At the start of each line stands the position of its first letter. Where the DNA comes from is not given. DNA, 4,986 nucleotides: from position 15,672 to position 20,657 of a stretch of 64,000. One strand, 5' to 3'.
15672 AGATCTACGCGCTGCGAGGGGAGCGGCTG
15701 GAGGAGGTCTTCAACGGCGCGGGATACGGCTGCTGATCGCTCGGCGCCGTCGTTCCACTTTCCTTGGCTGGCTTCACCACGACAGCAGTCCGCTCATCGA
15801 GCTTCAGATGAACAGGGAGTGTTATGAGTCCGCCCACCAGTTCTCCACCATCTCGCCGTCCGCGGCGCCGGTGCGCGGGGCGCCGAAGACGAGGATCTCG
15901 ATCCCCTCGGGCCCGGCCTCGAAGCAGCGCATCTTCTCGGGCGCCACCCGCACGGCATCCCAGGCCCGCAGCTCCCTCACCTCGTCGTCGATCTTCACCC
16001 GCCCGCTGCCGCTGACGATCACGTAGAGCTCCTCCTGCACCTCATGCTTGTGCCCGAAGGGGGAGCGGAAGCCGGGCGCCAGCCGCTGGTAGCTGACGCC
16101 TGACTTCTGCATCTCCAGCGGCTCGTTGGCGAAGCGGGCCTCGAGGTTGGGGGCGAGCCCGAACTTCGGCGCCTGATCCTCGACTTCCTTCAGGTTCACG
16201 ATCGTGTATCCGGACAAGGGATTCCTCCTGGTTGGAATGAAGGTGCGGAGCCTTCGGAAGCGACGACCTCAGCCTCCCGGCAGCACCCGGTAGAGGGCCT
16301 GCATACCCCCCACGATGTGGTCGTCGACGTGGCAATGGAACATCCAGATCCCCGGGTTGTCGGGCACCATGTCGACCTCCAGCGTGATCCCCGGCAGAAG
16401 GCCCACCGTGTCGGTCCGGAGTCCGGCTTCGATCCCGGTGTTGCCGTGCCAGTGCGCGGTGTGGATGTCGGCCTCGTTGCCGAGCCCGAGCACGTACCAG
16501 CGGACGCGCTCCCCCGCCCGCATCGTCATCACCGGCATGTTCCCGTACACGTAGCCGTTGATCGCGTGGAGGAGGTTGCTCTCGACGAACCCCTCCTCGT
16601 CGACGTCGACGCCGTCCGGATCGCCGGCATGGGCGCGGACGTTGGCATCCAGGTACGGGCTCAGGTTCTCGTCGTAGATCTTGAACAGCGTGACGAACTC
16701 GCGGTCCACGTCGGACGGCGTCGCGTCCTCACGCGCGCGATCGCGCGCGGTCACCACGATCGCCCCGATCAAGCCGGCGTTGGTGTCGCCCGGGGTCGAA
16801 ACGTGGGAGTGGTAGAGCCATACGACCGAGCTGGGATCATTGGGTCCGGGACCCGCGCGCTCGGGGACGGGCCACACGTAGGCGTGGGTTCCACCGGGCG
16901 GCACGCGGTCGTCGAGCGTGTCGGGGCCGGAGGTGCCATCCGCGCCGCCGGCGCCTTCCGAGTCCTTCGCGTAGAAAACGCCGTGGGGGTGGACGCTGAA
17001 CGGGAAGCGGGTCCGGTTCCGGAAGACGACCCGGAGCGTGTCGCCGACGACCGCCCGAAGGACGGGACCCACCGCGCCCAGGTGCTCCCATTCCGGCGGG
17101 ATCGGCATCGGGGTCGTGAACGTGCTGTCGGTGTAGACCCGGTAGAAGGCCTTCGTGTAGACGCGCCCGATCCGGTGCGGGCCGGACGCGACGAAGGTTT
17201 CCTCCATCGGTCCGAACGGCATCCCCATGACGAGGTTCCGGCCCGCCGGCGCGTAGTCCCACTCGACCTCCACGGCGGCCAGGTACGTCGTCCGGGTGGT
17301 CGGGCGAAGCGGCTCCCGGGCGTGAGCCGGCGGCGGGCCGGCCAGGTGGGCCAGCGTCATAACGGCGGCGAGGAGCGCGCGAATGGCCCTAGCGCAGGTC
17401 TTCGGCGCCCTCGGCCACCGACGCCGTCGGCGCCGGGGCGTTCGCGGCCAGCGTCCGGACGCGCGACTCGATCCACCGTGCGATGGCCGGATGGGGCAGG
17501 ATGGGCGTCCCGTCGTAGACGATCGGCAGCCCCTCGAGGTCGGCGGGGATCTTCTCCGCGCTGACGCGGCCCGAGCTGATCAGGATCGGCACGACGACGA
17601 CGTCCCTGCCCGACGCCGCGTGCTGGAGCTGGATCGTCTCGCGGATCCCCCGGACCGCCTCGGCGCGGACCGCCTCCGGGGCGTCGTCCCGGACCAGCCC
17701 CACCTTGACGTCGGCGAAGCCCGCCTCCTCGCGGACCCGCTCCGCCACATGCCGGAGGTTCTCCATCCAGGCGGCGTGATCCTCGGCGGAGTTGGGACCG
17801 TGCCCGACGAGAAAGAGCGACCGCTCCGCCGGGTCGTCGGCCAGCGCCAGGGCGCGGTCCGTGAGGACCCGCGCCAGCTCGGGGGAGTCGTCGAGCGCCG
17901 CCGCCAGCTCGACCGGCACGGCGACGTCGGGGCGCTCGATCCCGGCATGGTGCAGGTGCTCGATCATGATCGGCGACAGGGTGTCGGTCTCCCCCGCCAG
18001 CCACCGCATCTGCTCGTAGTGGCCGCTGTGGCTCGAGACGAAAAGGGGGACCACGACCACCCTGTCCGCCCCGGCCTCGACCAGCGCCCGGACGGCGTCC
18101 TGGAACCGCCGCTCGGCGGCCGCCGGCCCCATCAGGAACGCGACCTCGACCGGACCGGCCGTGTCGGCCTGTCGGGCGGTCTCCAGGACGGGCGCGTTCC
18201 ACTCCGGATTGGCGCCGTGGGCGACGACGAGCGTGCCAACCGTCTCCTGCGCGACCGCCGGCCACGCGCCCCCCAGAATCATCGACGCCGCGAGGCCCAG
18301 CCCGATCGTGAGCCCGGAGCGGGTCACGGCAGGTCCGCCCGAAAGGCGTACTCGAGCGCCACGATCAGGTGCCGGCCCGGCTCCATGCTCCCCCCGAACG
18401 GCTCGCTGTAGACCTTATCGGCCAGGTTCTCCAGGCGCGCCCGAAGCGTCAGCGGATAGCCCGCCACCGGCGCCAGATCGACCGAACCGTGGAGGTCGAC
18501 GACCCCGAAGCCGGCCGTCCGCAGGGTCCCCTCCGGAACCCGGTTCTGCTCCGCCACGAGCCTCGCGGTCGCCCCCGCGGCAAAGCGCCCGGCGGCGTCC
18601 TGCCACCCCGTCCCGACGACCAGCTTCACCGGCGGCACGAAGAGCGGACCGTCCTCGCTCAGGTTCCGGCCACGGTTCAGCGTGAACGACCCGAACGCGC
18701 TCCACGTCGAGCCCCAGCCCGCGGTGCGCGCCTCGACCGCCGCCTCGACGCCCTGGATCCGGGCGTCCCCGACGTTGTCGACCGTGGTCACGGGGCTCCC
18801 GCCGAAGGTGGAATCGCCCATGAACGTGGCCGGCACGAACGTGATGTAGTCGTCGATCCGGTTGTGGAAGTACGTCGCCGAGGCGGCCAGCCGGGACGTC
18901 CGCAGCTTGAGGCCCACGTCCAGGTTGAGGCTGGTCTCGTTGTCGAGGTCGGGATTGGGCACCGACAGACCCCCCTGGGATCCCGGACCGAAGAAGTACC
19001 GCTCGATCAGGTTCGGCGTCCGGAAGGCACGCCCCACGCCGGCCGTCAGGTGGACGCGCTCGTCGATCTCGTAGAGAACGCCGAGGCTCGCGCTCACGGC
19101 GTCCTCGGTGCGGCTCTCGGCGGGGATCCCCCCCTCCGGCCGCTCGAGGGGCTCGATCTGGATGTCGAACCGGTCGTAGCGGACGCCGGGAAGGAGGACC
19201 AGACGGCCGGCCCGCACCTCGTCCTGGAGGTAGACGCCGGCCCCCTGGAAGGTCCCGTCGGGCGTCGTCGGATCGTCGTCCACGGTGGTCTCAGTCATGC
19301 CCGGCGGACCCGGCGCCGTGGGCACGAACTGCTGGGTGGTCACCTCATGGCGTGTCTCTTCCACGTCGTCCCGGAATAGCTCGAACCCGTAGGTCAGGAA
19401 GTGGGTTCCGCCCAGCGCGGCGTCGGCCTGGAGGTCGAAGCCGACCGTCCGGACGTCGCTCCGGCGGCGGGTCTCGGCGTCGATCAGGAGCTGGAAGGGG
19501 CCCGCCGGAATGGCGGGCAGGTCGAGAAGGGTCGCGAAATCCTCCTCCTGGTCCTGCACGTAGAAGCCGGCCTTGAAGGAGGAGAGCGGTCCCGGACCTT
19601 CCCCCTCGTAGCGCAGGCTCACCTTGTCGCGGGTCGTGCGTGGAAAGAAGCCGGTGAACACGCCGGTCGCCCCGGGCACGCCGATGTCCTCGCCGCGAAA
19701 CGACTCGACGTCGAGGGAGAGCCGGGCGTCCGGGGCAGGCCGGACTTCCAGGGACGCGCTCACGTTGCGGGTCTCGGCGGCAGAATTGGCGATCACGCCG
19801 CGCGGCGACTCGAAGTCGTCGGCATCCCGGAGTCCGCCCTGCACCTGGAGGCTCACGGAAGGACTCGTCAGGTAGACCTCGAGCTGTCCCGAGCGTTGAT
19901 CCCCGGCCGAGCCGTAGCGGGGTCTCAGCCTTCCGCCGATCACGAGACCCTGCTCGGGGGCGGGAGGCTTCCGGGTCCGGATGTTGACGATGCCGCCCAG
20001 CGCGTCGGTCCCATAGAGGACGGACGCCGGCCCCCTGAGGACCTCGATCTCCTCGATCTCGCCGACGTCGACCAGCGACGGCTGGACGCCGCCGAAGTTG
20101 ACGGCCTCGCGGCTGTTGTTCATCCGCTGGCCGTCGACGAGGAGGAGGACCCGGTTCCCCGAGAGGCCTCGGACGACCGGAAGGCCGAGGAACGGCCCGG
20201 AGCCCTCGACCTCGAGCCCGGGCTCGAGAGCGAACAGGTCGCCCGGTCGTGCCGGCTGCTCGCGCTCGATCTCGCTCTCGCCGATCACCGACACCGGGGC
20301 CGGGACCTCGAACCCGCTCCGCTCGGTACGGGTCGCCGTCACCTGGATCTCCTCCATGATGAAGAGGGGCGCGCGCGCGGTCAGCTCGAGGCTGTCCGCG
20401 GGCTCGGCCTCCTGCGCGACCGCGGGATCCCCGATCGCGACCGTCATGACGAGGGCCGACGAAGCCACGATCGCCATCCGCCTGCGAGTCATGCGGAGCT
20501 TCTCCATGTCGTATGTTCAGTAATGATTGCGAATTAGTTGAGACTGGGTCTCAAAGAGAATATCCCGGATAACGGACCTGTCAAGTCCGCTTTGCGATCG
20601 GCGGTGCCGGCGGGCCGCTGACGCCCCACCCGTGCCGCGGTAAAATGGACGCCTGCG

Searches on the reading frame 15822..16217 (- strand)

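Call 26: search_protein_families(library=pfam, proteins=[window:15822-16217:-], max_evalue=0.0001)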
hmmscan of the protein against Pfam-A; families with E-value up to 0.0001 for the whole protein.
window:15822-16217:- (131 aa): 1 family
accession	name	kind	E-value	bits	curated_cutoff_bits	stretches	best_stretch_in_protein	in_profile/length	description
PF07883.17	Cupin_2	-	4.4e-07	29.9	27.2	1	43-94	2-51/70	Cupin domain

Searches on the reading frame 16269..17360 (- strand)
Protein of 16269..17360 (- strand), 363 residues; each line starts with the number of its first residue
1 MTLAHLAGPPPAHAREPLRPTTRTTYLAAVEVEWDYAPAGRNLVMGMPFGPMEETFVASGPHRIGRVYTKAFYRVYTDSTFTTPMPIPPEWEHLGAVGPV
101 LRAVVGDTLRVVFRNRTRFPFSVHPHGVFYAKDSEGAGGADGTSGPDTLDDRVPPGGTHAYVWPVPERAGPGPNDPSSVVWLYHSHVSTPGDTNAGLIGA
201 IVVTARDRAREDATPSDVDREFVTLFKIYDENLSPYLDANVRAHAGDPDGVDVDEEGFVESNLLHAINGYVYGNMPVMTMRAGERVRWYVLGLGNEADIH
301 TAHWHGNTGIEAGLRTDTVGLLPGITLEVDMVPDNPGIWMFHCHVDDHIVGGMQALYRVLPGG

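Call 26: search_protein_families(library=pfam, proteins=[window:16269-17360:-], max_evalue=0.0001)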
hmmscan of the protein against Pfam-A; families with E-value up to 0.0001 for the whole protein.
window:16269-17360:- (363 aa): 2 families
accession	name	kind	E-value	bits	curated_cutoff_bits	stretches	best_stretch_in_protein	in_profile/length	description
PF07731.20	Cu-oxidase_2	-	1.4e-18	67.4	20.4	1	268-360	24-134/137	Multicopper oxidase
PF07732.21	Cu-oxidase_3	-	4.8e-10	40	21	1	97-206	25-117/119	Multicopper oxidase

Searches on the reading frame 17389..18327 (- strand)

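Call 26: search_protein_families(library=pfam, proteins=[window:17389-18327:-], max_evalue=0.0001)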
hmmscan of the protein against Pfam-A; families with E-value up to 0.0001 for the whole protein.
window:17389-18327:- (312 aa): 1 family
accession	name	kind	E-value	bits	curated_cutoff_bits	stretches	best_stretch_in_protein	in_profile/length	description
PF01903.22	CbiX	-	5e-16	59.4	22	1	37-156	1-105/106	CbiX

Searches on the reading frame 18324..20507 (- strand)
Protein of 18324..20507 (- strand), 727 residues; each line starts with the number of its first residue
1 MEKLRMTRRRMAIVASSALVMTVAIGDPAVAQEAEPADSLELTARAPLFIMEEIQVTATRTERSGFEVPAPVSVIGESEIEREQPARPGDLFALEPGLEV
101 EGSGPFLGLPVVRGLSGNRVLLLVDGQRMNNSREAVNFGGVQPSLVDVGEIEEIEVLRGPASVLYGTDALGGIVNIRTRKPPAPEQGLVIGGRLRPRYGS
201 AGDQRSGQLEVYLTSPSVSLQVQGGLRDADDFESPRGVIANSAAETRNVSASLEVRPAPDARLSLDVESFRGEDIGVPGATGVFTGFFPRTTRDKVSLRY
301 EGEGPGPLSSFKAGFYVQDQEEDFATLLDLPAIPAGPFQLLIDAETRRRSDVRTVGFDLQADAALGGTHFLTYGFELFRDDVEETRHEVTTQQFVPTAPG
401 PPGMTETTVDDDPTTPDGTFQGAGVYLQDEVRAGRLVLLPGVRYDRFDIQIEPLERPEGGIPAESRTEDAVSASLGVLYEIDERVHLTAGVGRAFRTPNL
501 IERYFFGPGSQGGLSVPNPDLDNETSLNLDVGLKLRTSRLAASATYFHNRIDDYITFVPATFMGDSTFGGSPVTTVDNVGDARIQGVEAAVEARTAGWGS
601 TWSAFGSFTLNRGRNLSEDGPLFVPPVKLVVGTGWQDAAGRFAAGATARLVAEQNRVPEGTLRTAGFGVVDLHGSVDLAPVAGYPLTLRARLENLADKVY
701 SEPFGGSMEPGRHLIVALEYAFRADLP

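Call 26: search_protein_families(library=pfam, proteins=[window:18324-20507:-], max_evalue=0.0001)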
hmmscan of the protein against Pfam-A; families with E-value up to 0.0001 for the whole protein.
window:18324-20507:- (727 aa): 2 families
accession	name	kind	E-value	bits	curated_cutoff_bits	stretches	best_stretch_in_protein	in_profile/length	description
PF00593.30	TonB_dep_Rec_b-barrel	-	8.8e-57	194.3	27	1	262-695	29-436/436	TonB dependent receptor-like, beta-barrel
PF07715.20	Plug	-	3.6e-23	82.6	23.9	1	67-173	4-107/107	TonB-dependent Receptor Plug Domain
